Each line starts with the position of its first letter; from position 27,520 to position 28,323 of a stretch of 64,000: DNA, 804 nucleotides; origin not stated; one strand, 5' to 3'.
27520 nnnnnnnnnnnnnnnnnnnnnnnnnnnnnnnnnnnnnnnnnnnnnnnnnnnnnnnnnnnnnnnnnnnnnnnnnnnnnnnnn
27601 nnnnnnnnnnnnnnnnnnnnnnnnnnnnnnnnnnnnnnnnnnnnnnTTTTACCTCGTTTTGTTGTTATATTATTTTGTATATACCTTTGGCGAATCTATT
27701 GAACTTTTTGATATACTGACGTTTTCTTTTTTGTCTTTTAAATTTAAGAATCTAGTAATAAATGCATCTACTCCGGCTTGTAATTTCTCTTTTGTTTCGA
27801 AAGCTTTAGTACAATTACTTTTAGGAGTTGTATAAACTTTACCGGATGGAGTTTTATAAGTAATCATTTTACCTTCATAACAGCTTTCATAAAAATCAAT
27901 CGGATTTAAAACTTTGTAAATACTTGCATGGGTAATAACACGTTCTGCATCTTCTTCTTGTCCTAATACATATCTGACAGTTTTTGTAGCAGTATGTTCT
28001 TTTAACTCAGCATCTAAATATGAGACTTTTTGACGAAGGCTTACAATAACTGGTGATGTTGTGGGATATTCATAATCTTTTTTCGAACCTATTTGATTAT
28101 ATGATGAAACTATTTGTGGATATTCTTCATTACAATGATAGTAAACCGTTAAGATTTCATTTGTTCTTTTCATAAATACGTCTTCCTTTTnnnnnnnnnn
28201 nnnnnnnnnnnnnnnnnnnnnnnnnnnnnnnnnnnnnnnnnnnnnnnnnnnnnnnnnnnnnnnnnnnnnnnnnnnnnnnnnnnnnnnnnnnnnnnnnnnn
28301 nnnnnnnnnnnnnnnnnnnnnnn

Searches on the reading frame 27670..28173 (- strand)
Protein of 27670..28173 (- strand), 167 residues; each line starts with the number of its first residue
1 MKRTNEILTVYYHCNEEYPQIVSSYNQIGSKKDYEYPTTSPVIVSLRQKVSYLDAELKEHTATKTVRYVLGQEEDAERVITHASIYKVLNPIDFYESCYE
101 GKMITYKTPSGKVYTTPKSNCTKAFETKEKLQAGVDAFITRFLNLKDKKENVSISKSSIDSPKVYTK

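Call 4: search_protein_families(library=pfam, proteins=[window:27670-28173:-], max_evalue=0.1)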
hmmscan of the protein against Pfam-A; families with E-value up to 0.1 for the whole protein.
window:27670-28173:- (167 aa): 0 families

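Call 6: search_protein_families(library=ncbifam, proteins=[window:27670-28173:-], max_evalue=0.1)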
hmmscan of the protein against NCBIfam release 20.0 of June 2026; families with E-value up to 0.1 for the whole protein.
window:27670-28173:- (167 aa): 0 families

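Call 8: search_solved_structures(query=window:27670-28173:-, max_evalue=10)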
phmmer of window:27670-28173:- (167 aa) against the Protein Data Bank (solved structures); distinct sequences matched with E-value up to 10: 1.
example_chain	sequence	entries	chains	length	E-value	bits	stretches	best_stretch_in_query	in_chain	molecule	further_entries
8ffz_A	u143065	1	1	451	0.23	14.7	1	104-154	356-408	Transcription factor IIIA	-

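Call 9: find_homologous_proteins(query=window:27670-28173:-, max_evalue=0.001)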
Query window:27670-28173:- (167 aa): 20 proteins with E <= 0.001 among 35 candidates.
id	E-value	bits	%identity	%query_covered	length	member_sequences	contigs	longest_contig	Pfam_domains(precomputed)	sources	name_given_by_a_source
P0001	2.9e-102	357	98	100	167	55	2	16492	-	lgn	-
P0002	4.3e-90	317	88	100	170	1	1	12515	-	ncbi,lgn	-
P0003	2.5e-86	305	82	99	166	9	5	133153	-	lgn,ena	-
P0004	3.8e-84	298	81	99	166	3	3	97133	-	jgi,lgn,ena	jgi:hypothetical protein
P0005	1.9e-79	283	78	99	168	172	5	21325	-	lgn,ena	-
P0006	3.3e-79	282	78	99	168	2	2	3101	-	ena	-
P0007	3.5e-79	282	79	99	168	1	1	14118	-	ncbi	-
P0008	3.0e-78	279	77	99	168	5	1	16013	-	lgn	-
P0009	9.2e-72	258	80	86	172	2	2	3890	-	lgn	-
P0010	2.3e-59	218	61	100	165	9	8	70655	-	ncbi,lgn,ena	-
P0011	3.3e-55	204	77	75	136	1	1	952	-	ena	-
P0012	4.0e-52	194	74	74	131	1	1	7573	-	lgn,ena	-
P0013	5.8e-52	194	75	74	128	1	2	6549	-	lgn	-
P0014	6.3e-47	177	78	60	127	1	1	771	-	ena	-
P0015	1.4e-37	147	48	100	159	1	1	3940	-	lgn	-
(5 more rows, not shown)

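Call 14: find_encoding_contigs(protein=P0010, flank=8000, max_places=3)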
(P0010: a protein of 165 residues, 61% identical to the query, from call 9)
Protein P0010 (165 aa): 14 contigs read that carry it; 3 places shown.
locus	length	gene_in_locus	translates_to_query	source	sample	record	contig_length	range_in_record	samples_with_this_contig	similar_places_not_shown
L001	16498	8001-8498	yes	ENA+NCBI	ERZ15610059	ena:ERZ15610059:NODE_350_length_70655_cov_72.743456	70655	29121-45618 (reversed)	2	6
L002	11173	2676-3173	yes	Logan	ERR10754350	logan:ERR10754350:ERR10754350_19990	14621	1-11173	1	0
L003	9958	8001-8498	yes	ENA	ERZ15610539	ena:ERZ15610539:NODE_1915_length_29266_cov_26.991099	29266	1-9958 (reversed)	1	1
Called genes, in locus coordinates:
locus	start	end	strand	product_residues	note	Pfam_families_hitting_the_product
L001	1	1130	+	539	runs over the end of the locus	PF01368:DHH (weak), PF00571:CBS (weak), PF01368:DHH, PF07085:DRTGG, PF02833:DHHA2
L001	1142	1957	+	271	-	PF02673:BacA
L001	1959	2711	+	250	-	PF02535:Zip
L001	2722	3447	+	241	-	PF06541:ABC_trans_CmpB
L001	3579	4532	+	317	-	PF01553:Acyltransferase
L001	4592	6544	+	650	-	PF00512:HisKA, PF02518:HATPase_c, PF00072:Response_reg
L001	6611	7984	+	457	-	PF02878:PGM_PMM_I, PF02879:PGM_PMM_II, PF02880:PGM_PMM_III, PF00408:PGM_PMM_IV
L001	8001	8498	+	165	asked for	-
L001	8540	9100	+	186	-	PF01725:Ham1p_like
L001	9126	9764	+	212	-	-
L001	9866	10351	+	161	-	-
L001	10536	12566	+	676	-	PF00580:UvrD-helicase, PF02562:PhoH (faint), PF13245:AAA_19, PF01443:Viral_helicase1 (weak), PF13361:UvrD_C (weak), PF13538:UvrD_C_2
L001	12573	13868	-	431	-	PF01943:Polysacc_synt, PF01554:MatE, PF03023:MurJ (weak)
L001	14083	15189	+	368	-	-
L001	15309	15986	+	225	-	-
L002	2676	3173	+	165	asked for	-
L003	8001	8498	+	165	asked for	-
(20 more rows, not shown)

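Call 15: find_encoding_contigs(protein=P0003, flank=8000, max_places=2)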
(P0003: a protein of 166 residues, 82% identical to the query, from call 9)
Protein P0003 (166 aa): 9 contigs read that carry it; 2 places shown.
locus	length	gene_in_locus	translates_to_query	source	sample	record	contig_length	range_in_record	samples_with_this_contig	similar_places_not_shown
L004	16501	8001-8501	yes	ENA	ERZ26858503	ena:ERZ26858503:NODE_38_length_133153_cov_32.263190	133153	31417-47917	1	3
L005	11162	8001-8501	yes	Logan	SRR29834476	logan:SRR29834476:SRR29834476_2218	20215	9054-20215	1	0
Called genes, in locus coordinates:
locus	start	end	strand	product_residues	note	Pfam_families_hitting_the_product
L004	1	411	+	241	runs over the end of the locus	PF06541:ABC_trans_CmpB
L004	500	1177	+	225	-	PF03848:TehB, PF05175:MTS (weak), PF13489:Methyltransf_23 (weak), PF08241:Methyltransf_11, PF08242:Methyltransf_12, PF13649:Methyltransf_25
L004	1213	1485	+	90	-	-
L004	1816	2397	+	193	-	PF02223:Thymidylate_kin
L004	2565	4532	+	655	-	PF00501:AMP-binding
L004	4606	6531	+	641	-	PF00512:HisKA, PF02518:HATPase_c, PF00072:Response_reg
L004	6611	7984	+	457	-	PF02878:PGM_PMM_I, PF02879:PGM_PMM_II, PF02880:PGM_PMM_III, PF00408:PGM_PMM_IV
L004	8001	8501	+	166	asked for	-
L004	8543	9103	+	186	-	PF01725:Ham1p_like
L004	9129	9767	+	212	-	-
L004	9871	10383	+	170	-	-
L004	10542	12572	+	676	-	PF00580:UvrD-helicase, PF02562:PhoH (faint), PF13245:AAA_19, PF01443:Viral_helicase1 (weak), PF13361:UvrD_C (weak), PF13538:UvrD_C_2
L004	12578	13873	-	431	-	PF01943:Polysacc_synt, PF13440:Polysacc_synt_3 (weak), PF01554:MatE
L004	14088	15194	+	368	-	-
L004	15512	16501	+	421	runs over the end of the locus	-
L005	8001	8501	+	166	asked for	-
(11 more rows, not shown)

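Call 18: search_protein_representatives(alignment_id=A1)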
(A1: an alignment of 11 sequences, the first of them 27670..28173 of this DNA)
Query: 11 sequences, 167 profile positions. Proteins with E-value up to 0.001 (for the whole library): 33; up to 1e-10: 23; up to 1e-30: 7. The best 33 are listed.
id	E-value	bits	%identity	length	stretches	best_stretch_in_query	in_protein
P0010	1.0e-75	269.3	-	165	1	2-167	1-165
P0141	4.4e-69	247.7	-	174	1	1-167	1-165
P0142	1.9e-36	141.6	-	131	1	1-98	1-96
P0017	3.8e-36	140.6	-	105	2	41-120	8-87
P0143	1.0e-35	139.2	-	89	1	1-87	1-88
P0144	9.3e-35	136.1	-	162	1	5-162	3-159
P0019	1.5e-34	135.4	-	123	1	2-77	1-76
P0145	5.9e-29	117.2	-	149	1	5-150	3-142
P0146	8.3e-27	110.2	-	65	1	103-167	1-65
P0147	1.4e-25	106.2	-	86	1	79-167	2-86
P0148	6.0e-22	94.4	-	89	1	85-155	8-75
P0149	7.7e-21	90.8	-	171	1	6-167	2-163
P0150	1.1e-19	87.1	-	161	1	1-166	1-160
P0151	7.3e-18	81.1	-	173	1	1-160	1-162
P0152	3.8e-17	78.8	-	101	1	1-52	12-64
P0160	3.5e-10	56.1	-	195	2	84-158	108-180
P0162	9.7e-09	51.4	-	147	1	49-147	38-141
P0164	3.7e-08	49.5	-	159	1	2-150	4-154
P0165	1.1e-06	44.8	-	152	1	5-155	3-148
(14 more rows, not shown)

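Call 19: predict_structure(alignment_id=A1)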
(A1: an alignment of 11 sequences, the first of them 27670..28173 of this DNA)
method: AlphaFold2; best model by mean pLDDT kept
length: 167 residues; sequences in the alignment: 11
mean_pLDDT: 64.5   pTM: 0.58
mean pLDDT of the five models: 64.5, 45.5, 42.1, 37.1, 36.8
residues with pLDDT >= 90: 0; 70-90: 72; 50-70: 66; < 50: 29
segments of 3 or more residues with pLDDT < 50: 1-3, 84-86, 150-167
pLDDT, mean of each block of 10 residues (from residue 1): 59 59 71 74 71 69 74 64 50 53 68 67 81 86 68 37 36
secondary structure, 60 per line:
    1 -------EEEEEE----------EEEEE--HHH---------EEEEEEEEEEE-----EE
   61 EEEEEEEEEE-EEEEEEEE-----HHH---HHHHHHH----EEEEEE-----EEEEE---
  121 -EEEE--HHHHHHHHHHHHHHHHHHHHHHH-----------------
elements in order: E8-13 E24-28 E43-53 E59-70 E72-79 H91-97 E102-107 E113-117 E122-125 H128-150

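Call 28: find_related_loci(query=A1, collection=genome_contigs, flank=8000)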
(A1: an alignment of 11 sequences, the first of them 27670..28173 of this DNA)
Query A1 (167 aa) in genome_contigs; peptide patterns used: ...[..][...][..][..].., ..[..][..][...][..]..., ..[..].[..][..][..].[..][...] (x = any residue, [..] = any of these).
52 stretches matched a pattern; 7 encode a relative of the query (tblastn E <= 1e-3); 7 distinct loci.
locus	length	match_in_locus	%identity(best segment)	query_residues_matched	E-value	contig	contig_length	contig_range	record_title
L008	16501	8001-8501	80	1-167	9e-92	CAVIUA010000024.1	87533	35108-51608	bacterium isolate H07617-L1_cleanbin_000037 genome assembly, contig: Spades_H07617-L1_contig_97, whole genome shotgun se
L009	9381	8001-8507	78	1-167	1e-86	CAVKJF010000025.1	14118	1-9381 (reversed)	bacterium isolate G02637-L1_cleanbin_000040 genome assembly, contig: Spades_G02637-L1_contig_1800, whole genome shotgun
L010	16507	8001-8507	77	1-167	6e-86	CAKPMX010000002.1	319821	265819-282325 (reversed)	MAG: uncultured Bacilli bacterium isolate REFINED_METABAT215_TOP10_CONTIGS_1500_ASSEMBLY_K77_MERGED__Nepal_MoBio_Fiber-H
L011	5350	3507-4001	60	1-167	1e-65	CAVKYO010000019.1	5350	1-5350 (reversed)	Acidaminococcus fermentans isolate H07683-L1_cleanbin_000030 genome assembly, contig: Spades_H07683-L1_contig_12893, who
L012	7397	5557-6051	61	1-167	4e-65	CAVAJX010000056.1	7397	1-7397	bacterium isolate SRR8978371_cleanbin_000003 genome assembly, contig: Spades_SRR8978371_contig_486, whole genome shotgun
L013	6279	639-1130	46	1-167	6e-43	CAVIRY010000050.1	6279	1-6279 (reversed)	bacterium isolate G02625-L1_cleanbin_000031 genome assembly, contig: Spades_G02625-L1_contig_3665, whole genome shotgun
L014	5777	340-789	49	1-153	5e-43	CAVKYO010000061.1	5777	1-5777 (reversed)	Acidaminococcus fermentans isolate H07683-L1_cleanbin_000030 genome assembly, contig: Spades_H07683-L1_contig_11781, who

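Call 29: predict_structure(alignment_id=A2)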
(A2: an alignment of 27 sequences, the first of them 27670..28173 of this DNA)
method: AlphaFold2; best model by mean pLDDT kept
length: 167 residues; sequences in the alignment: 27
mean_pLDDT: 88.4   pTM: 0.79
mean pLDDT of the five models: 88.4, 87.9, 87.6, 87.3, 86.0
residues with pLDDT >= 90: 124; 70-90: 19; 50-70: 17; < 50: 7
segments of 3 or more residues with pLDDT < 50: 155-158
pLDDT, mean of each block of 10 residues (from residue 1): 70 97 94 93 95 91 95 97 94 94 97 95 97 97 78 49 64
secondary structure, 60 per line:
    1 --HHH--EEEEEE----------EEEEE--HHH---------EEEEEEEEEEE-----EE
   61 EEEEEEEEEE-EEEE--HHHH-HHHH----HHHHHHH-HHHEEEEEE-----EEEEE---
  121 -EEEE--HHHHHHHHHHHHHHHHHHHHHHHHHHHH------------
elements in order: E8-13 E24-28 E43-53 E59-70 E72-75 H78-81 H83-86 H91-97 E102-107 E113-117 E122-125 H128-155

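Call 33: fold_search(model_id=the predicted structure, library=pdb)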
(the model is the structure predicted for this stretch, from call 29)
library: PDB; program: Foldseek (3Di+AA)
matches with E <= 10: 836; with E <= 0.001: 0
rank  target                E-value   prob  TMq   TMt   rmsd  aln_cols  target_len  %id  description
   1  7dvq_X                6.4e-02  0.28  0.15  0.15   8.5        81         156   16  Cryo-EM Structure of the Activated Human Minor Spliceosome (minor Bact Complex) (released 2021-03-31)
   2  6wpx_B                1.3e-01  0.47  0.23  0.11   7.0       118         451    7  Crystal structure of Bacillus licheniformis lipase BlEst2 in propetide form (released 2021-06-09)
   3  7yny_A                1.4e-01  0.09  0.14  0.08  15.1       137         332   12  Crystal structure of baculovirus LEF-3 from Helicoverpa armigera nucleopolyhedrovirus (released 2023-01-25)
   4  6x6q_A                1.7e-01  0.14  0.20  0.09  17.6       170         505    8  Peptide-bound structure of Marinomonas primoryensis peptide-binding domain (released 2021-09-01)
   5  6wpx_A                1.8e-01  0.38  0.23  0.11   7.0       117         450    8  Crystal structure of Bacillus licheniformis lipase BlEst2 in propetide form (released 2021-06-09)
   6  1f7s                  2.0e-01  0.44  0.21  0.26   7.0        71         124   14  CRYSTAL STRUCTURE OF ADF1 FROM ARABIDOPSIS THALIANA (released 2000-11-15)
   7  7yny_H                2.3e-01  0.07  0.13  0.08  15.0       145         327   14  Crystal structure of baculovirus LEF-3 from Helicoverpa armigera nucleopolyhedrovirus (released 2023-01-25)
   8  6x5v_A                3.1e-01  0.10  0.19  0.09  17.4       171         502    7  Peptide-bound structure of Marinomonas primoryensis peptide-binding domain (released 2021-09-01)
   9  1vkk                  3.5e-01  0.41  0.23  0.27   6.7        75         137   11  Crystal structure of Glia maturation factor-gamma (GMFG) from Mus musculus at 1.50 A resolution (released 2004-08-17)
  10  5xyr                  3.5e-01  0.08  0.16  0.03  17.0       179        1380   17  Crystal structure of a serine protease from Streptococcus species (released 2018-08-08)
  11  4jd2_H                3.7e-01  0.41  0.23  0.26   6.6        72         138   12  Crystal structure of Bos taurus Arp2/3 complex binding with Mus musculus GMF (released 2013-07-17)
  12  5k8g                  3.7e-01  0.11  0.20  0.08  17.6       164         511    7  Crystal structure of a putative peptide-binding domain of MpAFP (released 2017-09-06)
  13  5w8m_F                4.0e-01  0.51  0.17  0.15  11.1        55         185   14  Crystal structure of Chaetomium thermophilum Vps29 (released 2018-06-13)
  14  6x5w_A                4.2e-01  0.10  0.19  0.08  17.5       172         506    7  Peptide-bound structure of Marinomonas primoryensis peptide-binding domain (released 2021-09-01)
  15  5w8m_A                4.5e-01  0.72  0.17  0.15   4.5        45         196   13  Crystal structure of Chaetomium thermophilum Vps29 (released 2018-06-13)
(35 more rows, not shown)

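Call 37: fold_search(model_id=the predicted structure, library=viral)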
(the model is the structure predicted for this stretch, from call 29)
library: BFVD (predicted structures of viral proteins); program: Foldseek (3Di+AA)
matches with E <= 10: 1001; with E <= 0.001: 0
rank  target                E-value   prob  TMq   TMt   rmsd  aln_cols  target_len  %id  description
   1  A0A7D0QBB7            1.3e-02  0.30  0.18  0.10  14.9       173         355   10  (no name in the UniProt tables at hand)
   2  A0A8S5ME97            2.3e-02  0.11  0.13  0.08  22.0       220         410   13  Uncharacterized protein [Siphoviridae sp. ctYh54]
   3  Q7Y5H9                2.3e-02  0.10  0.12  0.10  15.5       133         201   14  37L [Xanthomonas phage Xp10]
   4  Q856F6                2.7e-02  0.33  0.20  0.17  23.9       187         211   11  Capsid maturation protease [Mycobacterium phage Barnyard]
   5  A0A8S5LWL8            5.3e-02  0.20  0.18  0.13  22.0       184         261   12  Uncharacterized protein [Myoviridae sp. cto1k8]
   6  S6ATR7                6.3e-02  0.10  0.14  0.09  20.4       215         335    8  SsDNA binding domain protein [Bacillus phage phiNIT1]
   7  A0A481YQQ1            7.2e-02  0.23  0.19  0.20  21.7       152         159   11  Transmembrane protein [Pithovirus LCDPAC02]
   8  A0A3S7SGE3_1          1.0e-01  0.75  0.26  0.07   4.6        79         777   11  (no name in the UniProt tables at hand)
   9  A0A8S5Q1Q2            1.0e-01  0.28  0.18  0.19   6.4        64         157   12  Uncharacterized protein [Siphoviridae sp. ctLqe90]
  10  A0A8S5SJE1            1.1e-01  0.35  0.19  0.07  11.7        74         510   14  Portal protein [Myoviridae sp. ct04y17]
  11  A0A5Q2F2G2            1.1e-01  0.20  0.20  0.07  21.3       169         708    9  Capsid and scaffold protein [Lactococcus phage P596]
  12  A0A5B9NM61            1.1e-01  0.08  0.11  0.09  14.7       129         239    8  Putative DNA helicase [Klebsiella phage vB_KpnS_IMGroot]
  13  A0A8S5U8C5            1.2e-01  0.11  0.12  0.16  13.4       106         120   15  Uncharacterized protein [Podoviridae sp. ctdxt3]
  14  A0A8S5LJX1            1.2e-01  0.15  0.23  0.21  26.4       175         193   11  Uncharacterized protein [Siphoviridae sp. ct3o911]
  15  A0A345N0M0            1.2e-01  0.14  0.18  0.17  16.3       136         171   11  (no name in the UniProt tables at hand)
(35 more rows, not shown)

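Call 38: search_protein_families(library=phrogs, proteins=[window:27670-28173:-], max_evalue=0.1)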
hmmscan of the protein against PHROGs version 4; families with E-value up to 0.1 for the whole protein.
window:27670-28173:- (167 aa): 0 families

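Call 39: search_protein_families(library=padloc, proteins=[window:27670-28173:-], max_evalue=0.1)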
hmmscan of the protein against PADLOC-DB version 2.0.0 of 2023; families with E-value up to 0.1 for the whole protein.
window:27670-28173:- (167 aa): 0 families

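Call 41: find_encoding_contigs(protein=P0149, flank=6000, max_places=2)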
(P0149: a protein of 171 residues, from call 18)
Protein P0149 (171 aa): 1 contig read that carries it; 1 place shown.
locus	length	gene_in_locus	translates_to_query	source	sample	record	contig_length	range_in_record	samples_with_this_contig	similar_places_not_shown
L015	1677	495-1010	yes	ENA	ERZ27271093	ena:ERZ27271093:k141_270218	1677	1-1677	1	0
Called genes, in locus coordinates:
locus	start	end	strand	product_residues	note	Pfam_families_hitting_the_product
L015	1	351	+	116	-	?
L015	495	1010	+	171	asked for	-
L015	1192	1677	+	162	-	?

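Call 42: find_encoding_contigs(protein=P0144, flank=6000, max_places=2)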
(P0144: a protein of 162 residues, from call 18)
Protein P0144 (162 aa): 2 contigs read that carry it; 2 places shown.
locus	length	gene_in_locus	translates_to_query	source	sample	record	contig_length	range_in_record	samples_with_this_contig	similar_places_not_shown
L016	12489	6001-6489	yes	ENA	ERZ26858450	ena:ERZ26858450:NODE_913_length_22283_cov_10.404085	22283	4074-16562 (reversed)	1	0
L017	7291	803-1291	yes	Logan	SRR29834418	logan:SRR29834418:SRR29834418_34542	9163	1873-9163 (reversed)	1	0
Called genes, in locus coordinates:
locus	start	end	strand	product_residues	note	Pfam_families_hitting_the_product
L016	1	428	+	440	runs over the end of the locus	PF25888:WHD_DnaB, PF07261:DnaB_2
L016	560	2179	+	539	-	PF01368:DHH, PF00571:CBS (weak), PF07085:DRTGG, PF02833:DHHA2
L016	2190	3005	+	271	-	PF02673:BacA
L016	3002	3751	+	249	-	PF02535:Zip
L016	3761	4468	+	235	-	PF06541:ABC_trans_CmpB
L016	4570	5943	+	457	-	PF02878:PGM_PMM_I, PF02879:PGM_PMM_II, PF02880:PGM_PMM_III, PF00408:PGM_PMM_IV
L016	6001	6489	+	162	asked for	-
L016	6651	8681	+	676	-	PF09848:SLFN-g3_helicase (faint), PF13361:UvrD_C (weak), PF00270:DEAD (faint), PF00580:UvrD-helicase, PF02562:PhoH (faint), PF13245:AAA_19, PF01443:Viral_helicase1 (faint), PF13538:UvrD_C_2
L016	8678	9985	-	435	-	PF01943:Polysacc_synt, PF03023:MurJ (weak), PF01554:MatE, PF13440:Polysacc_synt_3 (weak)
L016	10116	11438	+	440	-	-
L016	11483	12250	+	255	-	-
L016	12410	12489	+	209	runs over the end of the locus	-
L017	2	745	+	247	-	?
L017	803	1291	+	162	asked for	-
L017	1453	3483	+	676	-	PF09848:SLFN-g3_helicase (faint), PF13361:UvrD_C (weak), PF00270:DEAD (faint), PF00580:UvrD-helicase, PF02562:PhoH (faint), PF13245:AAA_19, PF01443:Viral_helicase1 (faint), PF13538:UvrD_C_2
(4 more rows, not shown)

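Call 43: find_encoding_contigs(protein=P0150, flank=6000, max_places=2)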
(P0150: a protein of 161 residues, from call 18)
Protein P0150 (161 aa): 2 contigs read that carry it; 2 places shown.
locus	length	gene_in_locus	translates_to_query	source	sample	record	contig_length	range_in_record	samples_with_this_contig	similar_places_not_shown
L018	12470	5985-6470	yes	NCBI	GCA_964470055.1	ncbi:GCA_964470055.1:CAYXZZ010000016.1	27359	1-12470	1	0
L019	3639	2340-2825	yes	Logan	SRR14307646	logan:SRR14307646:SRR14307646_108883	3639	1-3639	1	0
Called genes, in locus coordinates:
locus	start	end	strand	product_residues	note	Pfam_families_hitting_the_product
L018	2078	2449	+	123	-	-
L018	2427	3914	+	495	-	PF00078:RVT_1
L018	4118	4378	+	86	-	-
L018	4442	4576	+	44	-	-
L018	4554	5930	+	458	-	PF02878:PGM_PMM_I, PF02879:PGM_PMM_II, PF02880:PGM_PMM_III, PF00408:PGM_PMM_IV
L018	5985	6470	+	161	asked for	-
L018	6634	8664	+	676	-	PF13361:UvrD_C (faint), PF00270:DEAD (faint), PF00580:UvrD-helicase, PF02562:PhoH (faint), PF13245:AAA_19, PF01443:Viral_helicase1 (weak), PF13538:UvrD_C_2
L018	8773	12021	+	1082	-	PF07963:N_methyl (weak)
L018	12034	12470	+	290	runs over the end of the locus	-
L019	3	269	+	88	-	?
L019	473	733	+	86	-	-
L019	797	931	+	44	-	-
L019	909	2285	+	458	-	PF02878:PGM_PMM_I, PF02879:PGM_PMM_II, PF02880:PGM_PMM_III, PF00408:PGM_PMM_IV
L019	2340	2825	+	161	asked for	-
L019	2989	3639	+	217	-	?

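Call 44: find_encoding_contigs(protein=P0151, flank=6000, max_places=2)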
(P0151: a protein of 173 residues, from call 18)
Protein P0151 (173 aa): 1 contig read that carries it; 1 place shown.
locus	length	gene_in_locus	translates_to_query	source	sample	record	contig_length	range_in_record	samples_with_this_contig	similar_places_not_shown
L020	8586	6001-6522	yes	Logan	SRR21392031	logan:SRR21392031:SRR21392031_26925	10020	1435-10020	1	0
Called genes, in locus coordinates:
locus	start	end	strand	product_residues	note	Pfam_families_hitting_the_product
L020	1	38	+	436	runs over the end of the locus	PF25888:WHD_DnaB, PF07261:DnaB_2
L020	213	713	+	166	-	PF01966:HD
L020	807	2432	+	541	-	PF01368:DHH, PF00571:CBS (faint), PF07085:DRTGG, PF02833:DHHA2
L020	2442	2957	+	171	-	PF09335:VTT_dom (faint), PF06695:Sm_multidrug_ex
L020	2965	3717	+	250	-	PF02535:Zip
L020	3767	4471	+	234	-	PF06541:ABC_trans_CmpB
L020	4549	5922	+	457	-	PF02878:PGM_PMM_I, PF02879:PGM_PMM_II, PF02880:PGM_PMM_III, PF00408:PGM_PMM_IV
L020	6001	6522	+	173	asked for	-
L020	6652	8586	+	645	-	?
